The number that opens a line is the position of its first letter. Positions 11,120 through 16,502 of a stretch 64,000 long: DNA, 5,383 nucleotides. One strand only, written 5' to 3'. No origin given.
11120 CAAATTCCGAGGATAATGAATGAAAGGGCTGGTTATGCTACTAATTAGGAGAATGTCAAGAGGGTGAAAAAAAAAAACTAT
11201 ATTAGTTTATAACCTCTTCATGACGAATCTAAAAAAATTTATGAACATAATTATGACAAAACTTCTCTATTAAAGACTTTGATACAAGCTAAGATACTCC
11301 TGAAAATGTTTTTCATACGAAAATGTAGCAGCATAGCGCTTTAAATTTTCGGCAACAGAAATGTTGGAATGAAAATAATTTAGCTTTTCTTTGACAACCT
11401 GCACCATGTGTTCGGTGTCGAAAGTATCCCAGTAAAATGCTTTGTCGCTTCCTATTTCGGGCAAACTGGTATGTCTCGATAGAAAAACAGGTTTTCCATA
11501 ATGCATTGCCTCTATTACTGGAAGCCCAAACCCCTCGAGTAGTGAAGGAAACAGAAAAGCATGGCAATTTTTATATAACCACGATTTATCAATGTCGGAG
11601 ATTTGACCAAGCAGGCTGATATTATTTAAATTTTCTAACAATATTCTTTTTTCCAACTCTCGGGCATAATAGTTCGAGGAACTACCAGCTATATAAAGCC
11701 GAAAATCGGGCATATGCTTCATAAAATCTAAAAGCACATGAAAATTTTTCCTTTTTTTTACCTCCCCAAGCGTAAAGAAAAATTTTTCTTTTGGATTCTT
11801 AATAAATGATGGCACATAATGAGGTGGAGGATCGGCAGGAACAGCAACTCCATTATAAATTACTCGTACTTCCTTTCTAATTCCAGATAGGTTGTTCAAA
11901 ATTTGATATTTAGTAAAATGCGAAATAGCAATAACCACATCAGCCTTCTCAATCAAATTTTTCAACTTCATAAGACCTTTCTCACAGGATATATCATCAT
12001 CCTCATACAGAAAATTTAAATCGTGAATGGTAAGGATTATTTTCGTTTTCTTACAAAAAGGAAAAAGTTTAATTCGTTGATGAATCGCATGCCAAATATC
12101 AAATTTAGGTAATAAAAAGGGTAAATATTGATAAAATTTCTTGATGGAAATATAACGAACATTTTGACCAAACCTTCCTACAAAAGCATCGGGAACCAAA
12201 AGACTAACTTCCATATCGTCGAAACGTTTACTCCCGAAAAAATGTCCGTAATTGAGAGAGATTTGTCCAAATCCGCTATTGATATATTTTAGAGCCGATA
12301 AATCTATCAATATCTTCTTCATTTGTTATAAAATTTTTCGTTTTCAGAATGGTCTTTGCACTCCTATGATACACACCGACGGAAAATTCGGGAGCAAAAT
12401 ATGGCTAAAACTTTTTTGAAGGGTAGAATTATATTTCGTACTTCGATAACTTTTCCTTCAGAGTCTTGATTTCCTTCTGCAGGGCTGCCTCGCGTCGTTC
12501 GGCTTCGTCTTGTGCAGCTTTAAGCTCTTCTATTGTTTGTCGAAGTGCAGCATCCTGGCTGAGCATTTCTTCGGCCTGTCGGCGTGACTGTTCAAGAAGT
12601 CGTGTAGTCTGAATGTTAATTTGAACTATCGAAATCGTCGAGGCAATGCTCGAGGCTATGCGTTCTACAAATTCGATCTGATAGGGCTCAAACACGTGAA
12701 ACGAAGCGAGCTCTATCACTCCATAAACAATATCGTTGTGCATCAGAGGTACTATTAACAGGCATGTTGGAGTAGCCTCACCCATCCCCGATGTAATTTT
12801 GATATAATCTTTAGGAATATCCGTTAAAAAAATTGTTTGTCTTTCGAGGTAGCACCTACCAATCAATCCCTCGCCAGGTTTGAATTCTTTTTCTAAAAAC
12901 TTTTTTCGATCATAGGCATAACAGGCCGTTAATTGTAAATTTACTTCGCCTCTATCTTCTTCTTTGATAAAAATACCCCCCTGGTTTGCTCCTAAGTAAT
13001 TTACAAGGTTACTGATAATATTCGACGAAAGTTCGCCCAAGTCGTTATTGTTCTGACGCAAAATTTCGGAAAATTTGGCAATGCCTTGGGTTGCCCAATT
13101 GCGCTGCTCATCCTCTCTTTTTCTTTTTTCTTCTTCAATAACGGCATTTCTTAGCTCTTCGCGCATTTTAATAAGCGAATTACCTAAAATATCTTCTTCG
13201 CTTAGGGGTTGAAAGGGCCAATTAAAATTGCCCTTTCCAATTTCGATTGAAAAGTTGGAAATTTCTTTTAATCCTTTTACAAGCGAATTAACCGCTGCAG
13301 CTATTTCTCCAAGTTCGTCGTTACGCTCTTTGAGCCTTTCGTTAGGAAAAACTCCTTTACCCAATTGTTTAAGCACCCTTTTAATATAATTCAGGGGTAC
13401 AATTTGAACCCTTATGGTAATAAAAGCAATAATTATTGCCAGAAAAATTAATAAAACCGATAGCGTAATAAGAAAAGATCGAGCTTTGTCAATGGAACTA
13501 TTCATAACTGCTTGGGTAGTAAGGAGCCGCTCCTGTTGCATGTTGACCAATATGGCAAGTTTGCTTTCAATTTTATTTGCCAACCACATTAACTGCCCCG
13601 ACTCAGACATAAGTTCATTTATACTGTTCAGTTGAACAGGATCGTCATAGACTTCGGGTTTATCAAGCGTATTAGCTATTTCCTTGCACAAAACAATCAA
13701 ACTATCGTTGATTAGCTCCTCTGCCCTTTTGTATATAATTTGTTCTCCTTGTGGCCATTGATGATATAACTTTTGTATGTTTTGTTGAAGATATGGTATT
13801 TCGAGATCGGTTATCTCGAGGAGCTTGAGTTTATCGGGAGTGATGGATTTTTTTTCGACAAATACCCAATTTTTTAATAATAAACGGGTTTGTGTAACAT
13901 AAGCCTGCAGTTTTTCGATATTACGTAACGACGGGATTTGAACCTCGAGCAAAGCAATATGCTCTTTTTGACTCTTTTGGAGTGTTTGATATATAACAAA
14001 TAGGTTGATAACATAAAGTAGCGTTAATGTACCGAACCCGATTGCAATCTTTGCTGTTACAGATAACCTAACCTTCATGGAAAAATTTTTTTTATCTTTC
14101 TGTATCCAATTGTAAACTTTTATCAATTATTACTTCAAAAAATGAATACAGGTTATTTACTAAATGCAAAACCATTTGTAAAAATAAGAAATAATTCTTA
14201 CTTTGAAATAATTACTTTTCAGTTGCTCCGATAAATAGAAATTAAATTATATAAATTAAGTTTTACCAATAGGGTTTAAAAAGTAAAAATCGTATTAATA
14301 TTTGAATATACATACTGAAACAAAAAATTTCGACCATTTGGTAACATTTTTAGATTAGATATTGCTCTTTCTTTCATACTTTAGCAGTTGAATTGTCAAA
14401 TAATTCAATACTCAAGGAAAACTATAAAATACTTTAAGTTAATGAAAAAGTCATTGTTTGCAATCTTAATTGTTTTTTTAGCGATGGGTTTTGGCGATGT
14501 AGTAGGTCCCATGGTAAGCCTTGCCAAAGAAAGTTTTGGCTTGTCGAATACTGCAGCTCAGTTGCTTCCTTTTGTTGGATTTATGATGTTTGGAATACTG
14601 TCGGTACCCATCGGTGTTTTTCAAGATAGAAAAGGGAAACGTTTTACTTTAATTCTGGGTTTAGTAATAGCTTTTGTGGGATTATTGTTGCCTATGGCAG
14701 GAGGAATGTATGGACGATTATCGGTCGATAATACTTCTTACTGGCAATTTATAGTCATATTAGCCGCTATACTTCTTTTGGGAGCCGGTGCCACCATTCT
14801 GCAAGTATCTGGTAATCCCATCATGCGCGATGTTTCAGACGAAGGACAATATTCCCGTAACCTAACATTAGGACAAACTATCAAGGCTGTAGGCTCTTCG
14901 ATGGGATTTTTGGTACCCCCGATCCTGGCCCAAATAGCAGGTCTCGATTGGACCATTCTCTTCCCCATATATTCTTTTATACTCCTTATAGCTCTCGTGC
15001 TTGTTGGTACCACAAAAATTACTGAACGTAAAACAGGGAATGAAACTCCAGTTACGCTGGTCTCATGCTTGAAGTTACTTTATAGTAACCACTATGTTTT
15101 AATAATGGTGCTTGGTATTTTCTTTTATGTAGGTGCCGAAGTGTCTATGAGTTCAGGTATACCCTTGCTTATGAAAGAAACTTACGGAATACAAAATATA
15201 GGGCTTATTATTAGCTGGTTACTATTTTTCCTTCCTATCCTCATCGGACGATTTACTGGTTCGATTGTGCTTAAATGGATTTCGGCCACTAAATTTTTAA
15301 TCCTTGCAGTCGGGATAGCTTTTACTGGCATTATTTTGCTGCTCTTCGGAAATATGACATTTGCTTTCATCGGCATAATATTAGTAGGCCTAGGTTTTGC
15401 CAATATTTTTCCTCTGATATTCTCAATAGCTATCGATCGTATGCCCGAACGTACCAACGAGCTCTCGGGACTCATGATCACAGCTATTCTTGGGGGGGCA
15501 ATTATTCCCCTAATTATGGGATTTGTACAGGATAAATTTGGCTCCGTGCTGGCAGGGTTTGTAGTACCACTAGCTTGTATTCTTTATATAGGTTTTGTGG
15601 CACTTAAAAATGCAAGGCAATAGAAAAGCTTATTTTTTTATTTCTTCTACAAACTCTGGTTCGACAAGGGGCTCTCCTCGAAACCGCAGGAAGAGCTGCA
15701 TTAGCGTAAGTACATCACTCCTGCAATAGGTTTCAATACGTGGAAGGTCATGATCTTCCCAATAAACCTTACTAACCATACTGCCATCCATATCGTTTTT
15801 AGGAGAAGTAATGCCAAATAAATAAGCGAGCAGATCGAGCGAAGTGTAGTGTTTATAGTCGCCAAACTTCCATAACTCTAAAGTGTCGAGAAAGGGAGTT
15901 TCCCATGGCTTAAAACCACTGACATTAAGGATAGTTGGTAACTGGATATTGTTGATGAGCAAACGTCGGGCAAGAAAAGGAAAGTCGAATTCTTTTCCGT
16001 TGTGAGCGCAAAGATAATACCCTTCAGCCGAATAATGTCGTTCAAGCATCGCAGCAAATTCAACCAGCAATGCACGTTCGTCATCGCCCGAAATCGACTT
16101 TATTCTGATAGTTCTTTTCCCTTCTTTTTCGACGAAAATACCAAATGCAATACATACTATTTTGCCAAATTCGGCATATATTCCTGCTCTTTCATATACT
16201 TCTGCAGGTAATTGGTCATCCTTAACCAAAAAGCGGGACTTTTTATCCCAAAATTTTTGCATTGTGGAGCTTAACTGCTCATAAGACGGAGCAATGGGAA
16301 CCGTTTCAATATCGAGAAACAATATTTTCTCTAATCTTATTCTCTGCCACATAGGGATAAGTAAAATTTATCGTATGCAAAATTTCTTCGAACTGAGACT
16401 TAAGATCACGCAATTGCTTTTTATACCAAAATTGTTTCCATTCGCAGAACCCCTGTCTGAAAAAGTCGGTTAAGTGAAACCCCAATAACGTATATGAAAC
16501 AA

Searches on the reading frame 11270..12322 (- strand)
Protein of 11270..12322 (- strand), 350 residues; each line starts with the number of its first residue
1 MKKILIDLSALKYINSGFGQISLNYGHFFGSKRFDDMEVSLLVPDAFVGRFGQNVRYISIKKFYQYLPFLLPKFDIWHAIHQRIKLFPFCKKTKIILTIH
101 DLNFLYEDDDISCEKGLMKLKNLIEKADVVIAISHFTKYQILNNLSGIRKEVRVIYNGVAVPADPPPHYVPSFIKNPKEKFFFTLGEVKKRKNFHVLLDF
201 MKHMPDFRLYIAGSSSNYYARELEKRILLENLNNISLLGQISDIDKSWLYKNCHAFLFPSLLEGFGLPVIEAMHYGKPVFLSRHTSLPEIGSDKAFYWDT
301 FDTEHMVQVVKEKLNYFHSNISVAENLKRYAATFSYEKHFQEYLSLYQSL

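Call 50: search_protein_families(library=pfam, proteins=[window:11270-12322:-], max_evalue=0.00001)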
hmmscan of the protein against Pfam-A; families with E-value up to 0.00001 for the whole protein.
window:11270-12322:- (350 aa): 4 families
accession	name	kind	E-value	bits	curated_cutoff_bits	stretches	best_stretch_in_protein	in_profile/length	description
PF00534.26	Glycos_transf_1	-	1.1e-23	84.1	26.4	1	175-305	11-147/172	Glycosyl transferases group 1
PF13692.12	Glyco_trans_1_4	-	1.7e-17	64.5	27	1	182-308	4-134/142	Glycosyl transferases group 1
PF13439.12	Glyco_transf_4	-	5.5e-09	36.7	28.5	1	63-159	60-166/170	Glycosyltransferase Family 4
PF20706.3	GT4-conflict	-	2.4e-06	27.2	26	1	121-314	141-340/385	Family 4 Glycosyltransferase in conflict systems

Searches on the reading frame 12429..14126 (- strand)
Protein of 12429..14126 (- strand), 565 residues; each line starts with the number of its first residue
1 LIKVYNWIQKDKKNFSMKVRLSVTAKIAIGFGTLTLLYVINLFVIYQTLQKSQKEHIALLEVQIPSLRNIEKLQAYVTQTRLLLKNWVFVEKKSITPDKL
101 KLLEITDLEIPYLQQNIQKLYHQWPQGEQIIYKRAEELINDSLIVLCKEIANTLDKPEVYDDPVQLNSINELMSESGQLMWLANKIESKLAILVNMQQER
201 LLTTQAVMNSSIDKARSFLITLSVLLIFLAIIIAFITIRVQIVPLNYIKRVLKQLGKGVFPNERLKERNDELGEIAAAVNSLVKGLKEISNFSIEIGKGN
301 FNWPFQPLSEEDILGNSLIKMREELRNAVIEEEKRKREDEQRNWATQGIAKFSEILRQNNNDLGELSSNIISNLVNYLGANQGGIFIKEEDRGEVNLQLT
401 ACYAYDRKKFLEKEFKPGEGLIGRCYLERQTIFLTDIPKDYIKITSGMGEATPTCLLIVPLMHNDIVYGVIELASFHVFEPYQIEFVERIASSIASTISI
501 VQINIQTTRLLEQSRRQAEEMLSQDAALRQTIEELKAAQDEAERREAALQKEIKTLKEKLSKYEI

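Call 50: search_protein_families(library=pfam, proteins=[window:12429-14126:-], max_evalue=0.00001)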
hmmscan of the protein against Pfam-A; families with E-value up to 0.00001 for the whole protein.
window:12429-14126:- (565 aa): 2 families
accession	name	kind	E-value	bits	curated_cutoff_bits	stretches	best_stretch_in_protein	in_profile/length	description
PF13185.12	GAF_2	-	1.4e-17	64.6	28.6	1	361-498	2-135/136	GAF domain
PF01590.32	GAF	-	1.6e-10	42.1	22.4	1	362-498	1-133/133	GAF domain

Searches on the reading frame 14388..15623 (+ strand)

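Call 50: search_protein_families(library=pfam, proteins=[window:14388-15623:+], max_evalue=0.00001)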
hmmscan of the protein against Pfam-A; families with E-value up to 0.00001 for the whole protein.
window:14388-15623:+ (411 aa): 2 families
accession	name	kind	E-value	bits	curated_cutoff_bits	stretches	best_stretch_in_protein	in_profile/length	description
PF07690.21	MFS_1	-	1.3e-29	103.6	33.4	1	26-372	2-344/347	Major Facilitator Superfamily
PF13347.12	MFS_2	-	5.1e-08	32.3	27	0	163-366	140-360/427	MFS/sugar transport protein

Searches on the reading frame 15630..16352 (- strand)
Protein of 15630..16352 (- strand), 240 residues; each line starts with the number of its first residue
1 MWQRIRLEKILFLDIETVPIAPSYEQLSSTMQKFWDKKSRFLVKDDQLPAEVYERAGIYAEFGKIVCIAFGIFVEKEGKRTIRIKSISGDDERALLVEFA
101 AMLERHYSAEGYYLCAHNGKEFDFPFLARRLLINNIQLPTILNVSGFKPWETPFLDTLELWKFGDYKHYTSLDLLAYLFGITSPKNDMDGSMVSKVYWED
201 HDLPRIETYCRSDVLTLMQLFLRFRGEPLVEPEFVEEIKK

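Call 50: search_protein_families(library=pfam, proteins=[window:15630-16352:-], max_evalue=0.00001)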
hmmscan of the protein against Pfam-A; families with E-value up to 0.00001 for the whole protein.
window:15630-16352:- (240 aa): 2 families
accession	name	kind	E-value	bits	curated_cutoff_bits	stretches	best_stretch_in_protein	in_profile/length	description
PF10108.15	DNA_pol_B_exo2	-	3.1e-16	60.1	24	1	61-225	7-174/213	Predicted 3'-5' exonuclease related to the exonuclease domain of PolB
PF13482.12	RNase_H_2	-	7e-14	52.5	22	1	54-221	6-161/165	RNase_H superfamily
